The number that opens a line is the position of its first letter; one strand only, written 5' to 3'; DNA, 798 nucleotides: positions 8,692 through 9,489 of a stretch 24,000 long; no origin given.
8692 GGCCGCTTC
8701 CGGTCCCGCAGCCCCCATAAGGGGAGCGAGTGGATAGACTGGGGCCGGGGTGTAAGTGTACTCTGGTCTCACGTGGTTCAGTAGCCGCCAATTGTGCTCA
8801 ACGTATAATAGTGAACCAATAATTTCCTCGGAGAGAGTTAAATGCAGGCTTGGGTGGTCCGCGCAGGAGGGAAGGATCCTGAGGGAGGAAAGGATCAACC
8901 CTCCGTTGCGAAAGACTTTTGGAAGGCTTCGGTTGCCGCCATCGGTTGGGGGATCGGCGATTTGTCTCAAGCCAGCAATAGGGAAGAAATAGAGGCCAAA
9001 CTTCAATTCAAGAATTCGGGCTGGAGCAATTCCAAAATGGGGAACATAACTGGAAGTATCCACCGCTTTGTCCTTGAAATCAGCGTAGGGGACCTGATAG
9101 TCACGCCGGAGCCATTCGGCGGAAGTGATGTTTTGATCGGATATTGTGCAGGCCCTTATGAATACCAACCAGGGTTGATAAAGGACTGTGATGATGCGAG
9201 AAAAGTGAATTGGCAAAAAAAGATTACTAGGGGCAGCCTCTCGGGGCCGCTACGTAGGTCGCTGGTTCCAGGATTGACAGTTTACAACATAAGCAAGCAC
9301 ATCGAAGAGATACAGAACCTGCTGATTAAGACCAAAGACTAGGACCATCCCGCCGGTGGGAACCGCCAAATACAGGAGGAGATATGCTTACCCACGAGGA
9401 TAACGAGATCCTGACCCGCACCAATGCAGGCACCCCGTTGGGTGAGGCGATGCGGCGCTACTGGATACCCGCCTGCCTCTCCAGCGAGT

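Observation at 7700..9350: AT-richer four-gene island of small uncharacterised proteins next to a TA remnant: candidate novel defence (restriction-like / abortive infection) module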

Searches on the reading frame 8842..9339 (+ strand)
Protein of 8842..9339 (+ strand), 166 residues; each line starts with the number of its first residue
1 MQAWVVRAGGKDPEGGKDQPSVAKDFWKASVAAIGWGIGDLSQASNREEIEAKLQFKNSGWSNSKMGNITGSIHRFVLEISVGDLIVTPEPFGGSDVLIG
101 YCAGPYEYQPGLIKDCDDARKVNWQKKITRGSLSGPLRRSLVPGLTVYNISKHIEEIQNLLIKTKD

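Call 4: search_protein_families(library=pfam, proteins=[window:8842-9339:+], max_evalue=1)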
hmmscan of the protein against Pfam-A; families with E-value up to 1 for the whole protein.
window:8842-9339:+ (166 aa): 2 families
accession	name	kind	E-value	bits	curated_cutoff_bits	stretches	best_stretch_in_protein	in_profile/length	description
PF11994.14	DUF3489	-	0.1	13.1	29.5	1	120-142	29-51/68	Protein of unknown function (DUF3489)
PF15123.11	DUF4562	-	0.22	12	27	1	28-70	53-94/115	Domain of unknown function (DUF4562)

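Call 5: search_protein_families(library=padloc, proteins=[window:8842-9339:+], max_evalue=1)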
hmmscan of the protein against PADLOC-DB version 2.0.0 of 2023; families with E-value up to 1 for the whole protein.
window:8842-9339:+ (166 aa): 7 families
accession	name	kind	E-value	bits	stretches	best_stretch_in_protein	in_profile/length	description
PDLC04819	PDC-S02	-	4e-22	76.9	1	19-163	13-158/334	-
PDLC04815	PDC-S02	-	1e-20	72.3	1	1-153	1-146/346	-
PDLC04806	PDC-S02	-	9.2e-20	69.1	1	21-159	13-156/324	-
PDLC04824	PDC-S02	-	2.5e-14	51.2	1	48-164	48-161/308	-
PDLC04799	PDC-S02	-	9.6e-08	29.5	1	62-164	62-161/308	-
PDLC03448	REase_II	-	1.2e-06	25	1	33-163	286-418/857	Type II restriction enzyme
PDLC04816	PDC-S02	-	1e-05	23.2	1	21-163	17-155/299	-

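Call 6: search_protein_families(library=ncbifam, proteins=[window:8842-9339:+], max_evalue=1)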
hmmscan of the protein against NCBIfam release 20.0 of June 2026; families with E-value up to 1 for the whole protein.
window:8842-9339:+ (166 aa): 0 families

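Call 8: search_protein_families(library=phrogs, proteins=[window:8842-9339:+], max_evalue=1)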
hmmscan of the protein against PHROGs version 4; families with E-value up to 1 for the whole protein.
window:8842-9339:+ (166 aa): 1 family
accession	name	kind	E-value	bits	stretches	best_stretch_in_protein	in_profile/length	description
phrog_10226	-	unknown function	1e-05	25.8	1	24-160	34-187/369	-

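Call 10: search_solved_structures(query=window:8842-9339:+, max_evalue=10, show_alignments=2)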
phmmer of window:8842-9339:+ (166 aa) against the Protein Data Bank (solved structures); distinct sequences matched with E-value up to 10: 0.

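Call 12: find_encoding_contigs(protein=window:8842-9339:+, flank=10000, max_places=6)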
Protein window:8842-9339:+ (166 aa): 2 contigs read that carry it; 1 place shown.
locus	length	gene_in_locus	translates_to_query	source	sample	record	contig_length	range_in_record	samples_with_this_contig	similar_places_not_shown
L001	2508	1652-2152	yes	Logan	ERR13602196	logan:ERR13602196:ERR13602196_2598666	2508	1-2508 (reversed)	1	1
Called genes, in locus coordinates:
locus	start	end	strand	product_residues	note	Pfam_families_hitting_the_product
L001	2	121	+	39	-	?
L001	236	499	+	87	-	-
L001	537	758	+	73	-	-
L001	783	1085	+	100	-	-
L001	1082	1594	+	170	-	-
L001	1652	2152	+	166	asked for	PF28530:DUF8426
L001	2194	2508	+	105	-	?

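Call 14: find_homologous_proteins(query=window:8842-9339:+, max_evalue=0.001)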
Query window:8842-9339:+ (166 aa): 5 proteins with E <= 0.001 among 59 candidates.
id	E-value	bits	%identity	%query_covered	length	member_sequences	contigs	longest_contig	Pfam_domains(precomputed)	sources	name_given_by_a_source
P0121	6.1e-94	330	91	100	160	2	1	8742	PF28530.1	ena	-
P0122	5.5e-60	220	65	99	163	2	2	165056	PF28530.1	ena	-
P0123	2.5e-58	214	64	99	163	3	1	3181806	PF28530.1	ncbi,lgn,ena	-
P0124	6.2e-58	213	65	99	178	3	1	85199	PF28530.1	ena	-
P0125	1.3e-49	186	58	97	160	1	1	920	PF28530.1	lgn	-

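Call 27: find_encoding_contigs(protein=P0123, flank=8000, max_places=2)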
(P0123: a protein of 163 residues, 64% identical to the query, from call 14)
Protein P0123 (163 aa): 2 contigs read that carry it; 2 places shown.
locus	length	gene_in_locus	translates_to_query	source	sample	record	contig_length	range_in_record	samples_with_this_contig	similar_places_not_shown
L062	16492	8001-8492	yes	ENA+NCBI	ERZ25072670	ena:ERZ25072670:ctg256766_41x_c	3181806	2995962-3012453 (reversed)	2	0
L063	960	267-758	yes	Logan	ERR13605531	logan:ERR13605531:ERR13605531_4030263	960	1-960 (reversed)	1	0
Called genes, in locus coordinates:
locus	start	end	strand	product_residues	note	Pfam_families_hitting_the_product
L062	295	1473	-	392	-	PF01053:Cys_Met_Meta_PP, PF00266:Aminotran_5 (weak)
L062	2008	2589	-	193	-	PF02834:LigT_PEase, PF13563:2_5_RNA_ligase2, PF02834:LigT_PEase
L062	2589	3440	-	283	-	PF04909:Amidohydro_2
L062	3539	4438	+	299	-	PF13292:DXP_synthase_N, PF00456:Transketolase_N, PF00676:E1_dh (weak)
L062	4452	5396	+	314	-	PF02779:Transket_pyr, PF02780:Transketolase_C, PF22613:Transketolase_C_1 (weak)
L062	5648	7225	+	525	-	PF00089:Trypsin, PF13365:Trypsin_2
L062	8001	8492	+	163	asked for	PF28530:DUF8426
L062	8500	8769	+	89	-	PF00004:AAA (weak)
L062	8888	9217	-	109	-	-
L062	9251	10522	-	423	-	PF00171:Aldedh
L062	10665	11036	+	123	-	PF05942:PaREP1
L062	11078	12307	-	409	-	PF00696:AA_kinase, PF01472:PUA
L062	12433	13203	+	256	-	PF00702:Hydrolase, PF13419:HAD_2, PF13242:Hydrolase_like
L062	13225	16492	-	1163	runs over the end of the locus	PF17757:UvrB_inter, PF02559:CarD_TRCF_RID, PF00270:DEAD, PF04851:ResIII (weak), PF22590:Cas3-like_C_2 (faint), PF00271:Helicase_C, PF03461:TRCF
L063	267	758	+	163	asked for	PF28530:DUF8426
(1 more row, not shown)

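Call 28: find_encoding_contigs(protein=P0122, flank=8000, max_places=2)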
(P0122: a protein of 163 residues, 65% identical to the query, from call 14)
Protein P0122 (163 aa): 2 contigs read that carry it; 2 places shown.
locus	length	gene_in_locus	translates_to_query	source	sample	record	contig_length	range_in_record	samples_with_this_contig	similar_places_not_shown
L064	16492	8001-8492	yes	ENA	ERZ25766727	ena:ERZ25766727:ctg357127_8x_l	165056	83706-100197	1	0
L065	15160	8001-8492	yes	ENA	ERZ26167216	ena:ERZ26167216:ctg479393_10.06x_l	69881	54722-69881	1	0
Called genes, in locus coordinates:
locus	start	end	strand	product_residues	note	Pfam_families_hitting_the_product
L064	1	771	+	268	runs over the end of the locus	PF05345:He_PIG, PF17803:Cadherin_4, PF16184:Cadherin_3 (weak), PF17892:Cadherin_5, PF17963:Big_9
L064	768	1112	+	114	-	PF17803:Cadherin_4, PF17892:Cadherin_5, PF17963:Big_9, PF16184:Cadherin_3 (weak)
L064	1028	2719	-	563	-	PF27111:Rv1352, PF07510:GmrSD_C, PF05901:Excalibur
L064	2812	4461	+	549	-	PF05345:He_PIG, PF18911:PKD_4 (weak), PF22352:K319L-like_PKD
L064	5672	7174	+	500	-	PF00089:Trypsin, PF13365:Trypsin_2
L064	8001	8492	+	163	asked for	PF28530:DUF8426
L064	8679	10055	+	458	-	-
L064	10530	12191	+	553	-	PF13814:Replic_Relax (weak)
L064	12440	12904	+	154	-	-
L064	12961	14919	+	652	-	-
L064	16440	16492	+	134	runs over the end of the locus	PF24698:DUF7662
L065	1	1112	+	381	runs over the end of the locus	PF05345:He_PIG, PF05345:He_PIG, PF17803:Cadherin_4, PF16184:Cadherin_3, PF17892:Cadherin_5, PF17963:Big_9, PF17803:Cadherin_4, PF17892:Cadherin_5, +2 more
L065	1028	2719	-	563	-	PF27111:Rv1352, PF07510:GmrSD_C, PF05901:Excalibur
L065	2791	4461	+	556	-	PF05345:He_PIG, PF18911:PKD_4 (weak), PF22352:K319L-like_PKD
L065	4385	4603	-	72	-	-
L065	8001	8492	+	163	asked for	PF28530:DUF8426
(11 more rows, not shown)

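Call 29: find_encoding_contigs(protein=P0121, flank=8000, max_places=2)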
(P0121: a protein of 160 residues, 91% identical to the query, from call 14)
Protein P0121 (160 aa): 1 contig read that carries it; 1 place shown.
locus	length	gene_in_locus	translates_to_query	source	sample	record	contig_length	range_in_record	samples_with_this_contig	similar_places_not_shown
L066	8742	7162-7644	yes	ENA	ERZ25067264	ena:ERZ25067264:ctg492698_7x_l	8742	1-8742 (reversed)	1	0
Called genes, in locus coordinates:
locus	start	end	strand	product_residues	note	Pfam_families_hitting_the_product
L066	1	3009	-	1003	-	?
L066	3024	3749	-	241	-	PF00005:ABC_tran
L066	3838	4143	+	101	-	-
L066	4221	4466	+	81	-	PF04014:MazE_antitoxin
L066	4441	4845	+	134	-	-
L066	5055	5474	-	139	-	PF01850:PIN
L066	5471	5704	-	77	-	PF15937:PrlF_antitoxin, PF04014:MazE_antitoxin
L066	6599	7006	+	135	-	-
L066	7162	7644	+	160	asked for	PF28530:DUF8426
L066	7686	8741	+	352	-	?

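Call 34: find_homologous_proteins(query=A2, max_evalue=0.001)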
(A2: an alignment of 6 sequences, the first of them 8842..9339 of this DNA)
Query A2 (6 sequences) (166 aa, profile of the alignment): 19 proteins with E <= 0.001 among 8000 candidates.
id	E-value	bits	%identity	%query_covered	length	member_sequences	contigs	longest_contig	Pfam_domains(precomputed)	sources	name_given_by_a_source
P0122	1.8e-91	322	65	99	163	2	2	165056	PF28530.1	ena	-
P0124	2.9e-91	321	65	99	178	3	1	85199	PF28530.1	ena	-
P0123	1.2e-90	319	64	99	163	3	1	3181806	PF28530.1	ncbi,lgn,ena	-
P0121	1.0e-87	310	91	100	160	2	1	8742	PF28530.1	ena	-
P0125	5.9e-84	298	58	97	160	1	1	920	PF28530.1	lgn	-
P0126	3.3e-76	272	57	98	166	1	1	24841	PF28530.1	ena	-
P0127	1.9e-53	198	53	97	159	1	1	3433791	PF28530.1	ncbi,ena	-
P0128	7.1e-48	180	46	97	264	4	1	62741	PF28530.1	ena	-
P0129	6.8e-42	161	46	97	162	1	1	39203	PF28530.1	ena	-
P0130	6.1e-41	158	45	97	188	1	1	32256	PF28530.1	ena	-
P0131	1.0e-37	147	47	97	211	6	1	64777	PF28530.1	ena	-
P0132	9.6e-37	144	44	97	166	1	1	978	PF28530.1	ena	-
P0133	1.3e-35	140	43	95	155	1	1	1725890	PF28530.1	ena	-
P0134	2.0e-32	130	48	96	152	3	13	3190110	PF28530.1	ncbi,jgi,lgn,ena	jgi:predicted Mrr-cat superfamily restriction endonuclease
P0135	3.0e-22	97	48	69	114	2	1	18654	PF28530.1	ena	-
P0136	4.3e-15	74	32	92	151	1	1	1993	PF28530.1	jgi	jgi:predicted Mrr-cat superfamily restriction endonuclease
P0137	5.5e-12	64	30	94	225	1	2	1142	PF28530.1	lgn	-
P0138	1.5e-6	46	37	52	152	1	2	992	PF28530.1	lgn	-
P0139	3.9e-5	41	31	54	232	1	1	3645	-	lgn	-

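Call 41: predict_structure(alignment_id=A3)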
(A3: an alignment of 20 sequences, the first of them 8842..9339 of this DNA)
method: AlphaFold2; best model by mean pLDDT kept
length: 166 residues; sequences in the alignment: 20
mean_pLDDT: 87.9   pTM: 0.86
mean pLDDT of the five models: 87.9, 87.4, 87.2, 86.7, 85.8
residues with pLDDT >= 90: 100; 70-90: 50; 50-70: 13; < 50: 3
segments of 3 or more residues with pLDDT < 50: none
pLDDT, mean of each block of 10 residues (from residue 1): 88 57 89 89 93 84 88 96 95 83 96 90 95 93 88 96 66
secondary structure, 60 per line:
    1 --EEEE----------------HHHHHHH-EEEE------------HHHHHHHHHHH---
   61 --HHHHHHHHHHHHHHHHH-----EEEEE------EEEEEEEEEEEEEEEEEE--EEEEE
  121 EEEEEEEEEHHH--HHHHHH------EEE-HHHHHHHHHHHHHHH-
elements in order: E3-6 H23-29 E31-34 H47-57 H63-79 E85-89 E96-113 E116-129 H135-140 E147-149 H151-165

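Call 45: fold_search(model_id=the predicted structure, library=pdb)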
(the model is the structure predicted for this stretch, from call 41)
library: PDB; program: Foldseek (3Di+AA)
matches with E <= 10: 579; with E <= 0.001: 0
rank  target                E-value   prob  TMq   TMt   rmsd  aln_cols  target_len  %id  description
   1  7z8w_B                1.3e-03  1.00  0.45  0.48   8.6       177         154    7  Crystal structure of YTHDF2 with compound YLI_DC1_018 (released 2022-03-30)
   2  6t04_A                1.9e-03  0.99  0.41  0.43   7.2       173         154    9  Crystal structure of YTHDC1 with fragment 17 (DHU_DC1_042) (released 2020-03-04)
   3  6t06_A                2.4e-03  0.98  0.35  0.37   9.5       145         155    8  Crystal structure of YTHDC1 with fragment 19 (DHU_DC1_045) (released 2020-03-04)
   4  6zda_A                2.9e-03  0.98  0.42  0.42   7.2       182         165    9  Crystal structure of YTHDC1 M438A mutant complex with m6A (released 2021-01-13)
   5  8q4v_B                2.9e-03  0.98  0.34  0.34   6.9       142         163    8  Crystal structure of YTHDC1 in complex with Compound 37 (ZA_356) (released 2023-12-06)
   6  6szr_A                2.9e-03  0.96  0.33  0.34   7.9       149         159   10  Crystal structure of YTHDC1 with fragment 9 (DHU_DC1_107) (released 2020-03-04)
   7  7r5w_B                3.1e-03  0.99  0.37  0.41   9.3       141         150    7  Crystal structure of YTHDF2 with compound YLI_DF_029 (released 2022-03-16)
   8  4rdo_F                3.1e-03  0.99  0.44  0.50   9.6       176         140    8  Structure of YTH-YTHDF2 in the free state (released 2014-12-24)
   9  2gbs_MODEL_1_A        3.1e-03  0.97  0.38  0.42   7.9       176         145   13  NMR structure of Rpa0253 from Rhodopseudomonas palustris. Northeast structural genomics consortium target RpR3 (released 2006-04-11)
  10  7l4y_B                3.3e-03  0.99  0.43  0.44   8.3       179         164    9  YTH Domain of Human YTHDC1 with dsDNA Comprising Single N6mA joined by Two Six-bp DNA Duplexes in P212121 Crystal (released 2021-11-03)
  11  6t12_A                3.3e-03  0.98  0.34  0.35   7.0       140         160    9  Crystal structure of YTHDC1 with fragment 30 (DHU_DC1_220) (released 2020-03-04)
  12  8q2t_A                3.6e-03  0.96  0.32  0.33   7.3       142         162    9  Crystal structure of YTHDC1 in complex with Compound 5 (ZA_236) (released 2023-12-06)
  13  6rt4_B                3.8e-03  0.97  0.40  0.41   7.5       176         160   10  The YTH domain of YTHDC1 protein in complex with m6ACU oligonucleotide (released 2019-11-27)
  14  7a1v_A                4.0e-03  0.99  0.46  0.51   9.1       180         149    7  Crystal structure of YTHDF2 in complex with m1A (released 2021-08-25)
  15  4rdn_B                4.0e-03  0.99  0.36  0.39   9.2       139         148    8  Structure of YTH-YTHDF2 in complex with m6A (released 2014-12-24)
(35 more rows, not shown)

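Call 67: find_encoding_contigs(protein=P0127, flank=6000, max_places=2)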
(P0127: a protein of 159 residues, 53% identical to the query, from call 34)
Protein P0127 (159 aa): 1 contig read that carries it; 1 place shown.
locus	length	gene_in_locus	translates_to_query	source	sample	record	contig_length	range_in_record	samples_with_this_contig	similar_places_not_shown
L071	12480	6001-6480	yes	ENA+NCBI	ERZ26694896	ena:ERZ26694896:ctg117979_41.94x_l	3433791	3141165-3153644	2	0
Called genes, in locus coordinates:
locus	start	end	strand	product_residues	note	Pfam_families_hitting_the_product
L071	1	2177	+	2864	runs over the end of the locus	-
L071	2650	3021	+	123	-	-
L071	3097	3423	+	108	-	-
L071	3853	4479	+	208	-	PF00829:Ribosomal_L21p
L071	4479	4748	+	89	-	PF01016:Ribosomal_L27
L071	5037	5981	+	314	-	PF07136:DUF1385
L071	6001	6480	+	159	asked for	PF28530:DUF8426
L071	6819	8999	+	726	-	PF00004:AAA (weak), PF07728:AAA_5, PF28529:McrB_lid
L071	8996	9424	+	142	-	-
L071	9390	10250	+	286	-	PF10117:McrBC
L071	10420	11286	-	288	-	PF02219:MTHFR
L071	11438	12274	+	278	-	PF02621:VitK2_biosynth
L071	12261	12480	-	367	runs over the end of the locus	PF04055:Radical_SAM, PF19288:CofH_C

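Call 68: find_encoding_contigs(protein=P0134, flank=6000, max_places=3)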
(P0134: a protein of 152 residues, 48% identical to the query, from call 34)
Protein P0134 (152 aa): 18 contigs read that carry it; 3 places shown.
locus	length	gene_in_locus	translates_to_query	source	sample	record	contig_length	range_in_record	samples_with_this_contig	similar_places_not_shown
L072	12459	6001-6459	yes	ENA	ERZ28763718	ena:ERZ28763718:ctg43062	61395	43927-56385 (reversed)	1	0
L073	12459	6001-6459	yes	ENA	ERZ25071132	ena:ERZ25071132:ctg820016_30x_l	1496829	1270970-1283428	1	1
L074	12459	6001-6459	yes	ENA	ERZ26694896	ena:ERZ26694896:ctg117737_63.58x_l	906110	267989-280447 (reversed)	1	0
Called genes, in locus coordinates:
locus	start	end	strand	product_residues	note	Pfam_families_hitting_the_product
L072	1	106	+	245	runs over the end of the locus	-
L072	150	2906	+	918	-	-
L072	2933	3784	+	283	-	PF08501:Shikimate_dh_N, PF01488:Shikimate_DH, PF03435:Sacchrp_dh_NADP (weak), PF18317:SDH_C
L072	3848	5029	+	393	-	PF01264:Chorismate_synt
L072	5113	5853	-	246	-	PF05685:Uma2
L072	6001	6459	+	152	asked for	PF28530:DUF8426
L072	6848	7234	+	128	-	PF00190:Cupin_1 (weak), PF02311:AraC_binding, PF07883:Cupin_2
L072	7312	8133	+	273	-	PF14801:TrmI-like_N, PF01135:PCMT, PF08704:GCD14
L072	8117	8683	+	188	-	PF01966:HD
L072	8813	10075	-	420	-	PF02636:Methyltransf_28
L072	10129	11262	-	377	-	PF00285:Citrate_synt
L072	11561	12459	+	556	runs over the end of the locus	PF02776:TPP_enzyme_N, PF00205:TPP_enzyme_M, PF02775:TPP_enzyme_C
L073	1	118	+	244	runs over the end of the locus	-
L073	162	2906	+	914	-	PF00133:tRNA-synt_1, PF09334:tRNA-synt_1g, PF13603:tRNA-synt_1_2 (weak), PF09334:tRNA-synt_1g (weak), PF08264:Anticodon_1, PF10458:Val_tRNA-synt_C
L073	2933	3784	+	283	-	PF08501:Shikimate_dh_N, PF01488:Shikimate_DH, PF03435:Sacchrp_dh_NADP (weak), PF18317:SDH_C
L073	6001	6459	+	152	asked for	PF28530:DUF8426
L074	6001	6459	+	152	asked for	PF28530:DUF8426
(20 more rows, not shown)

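Call 69: find_encoding_contigs(protein=P0129, flank=6000, max_places=2)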
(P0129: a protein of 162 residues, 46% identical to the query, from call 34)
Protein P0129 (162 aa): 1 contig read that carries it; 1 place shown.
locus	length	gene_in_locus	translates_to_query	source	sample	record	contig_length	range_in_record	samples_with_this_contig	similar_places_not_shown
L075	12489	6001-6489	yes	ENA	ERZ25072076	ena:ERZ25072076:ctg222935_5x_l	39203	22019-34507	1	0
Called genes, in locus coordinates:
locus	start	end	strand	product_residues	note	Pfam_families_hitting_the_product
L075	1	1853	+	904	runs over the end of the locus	PF00133:tRNA-synt_1, PF09334:tRNA-synt_1g, PF13603:tRNA-synt_1_2 (faint), PF09334:tRNA-synt_1g (weak), PF08264:Anticodon_1, PF10458:Val_tRNA-synt_C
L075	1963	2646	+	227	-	PF05685:Uma2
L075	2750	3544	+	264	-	PF08501:Shikimate_dh_N, PF01488:Shikimate_DH, PF03435:Sacchrp_dh_NADP (faint), PF18317:SDH_C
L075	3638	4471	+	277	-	PF01264:Chorismate_synt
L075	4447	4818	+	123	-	PF01264:Chorismate_synt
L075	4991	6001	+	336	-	PF00296:Bac_luciferase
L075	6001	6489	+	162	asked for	PF28530:DUF8426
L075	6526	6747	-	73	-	PF19891:DUF6364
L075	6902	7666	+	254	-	PF02223:Thymidylate_kin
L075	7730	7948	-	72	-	-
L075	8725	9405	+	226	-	PF13356:Arm-DNA-bind_3, PF22022:Phage_int_M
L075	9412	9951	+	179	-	PF00589:Phage_integrase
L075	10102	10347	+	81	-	PF03721:UDPG_MGDP_dh_N (weak)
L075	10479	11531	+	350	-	PF03721:UDPG_MGDP_dh_N, PF00984:UDPG_MGDP_dh, PF03720:UDPG_MGDP_dh_C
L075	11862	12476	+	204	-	PF01370:Epimerase, PF16363:GDP_Man_Dehyd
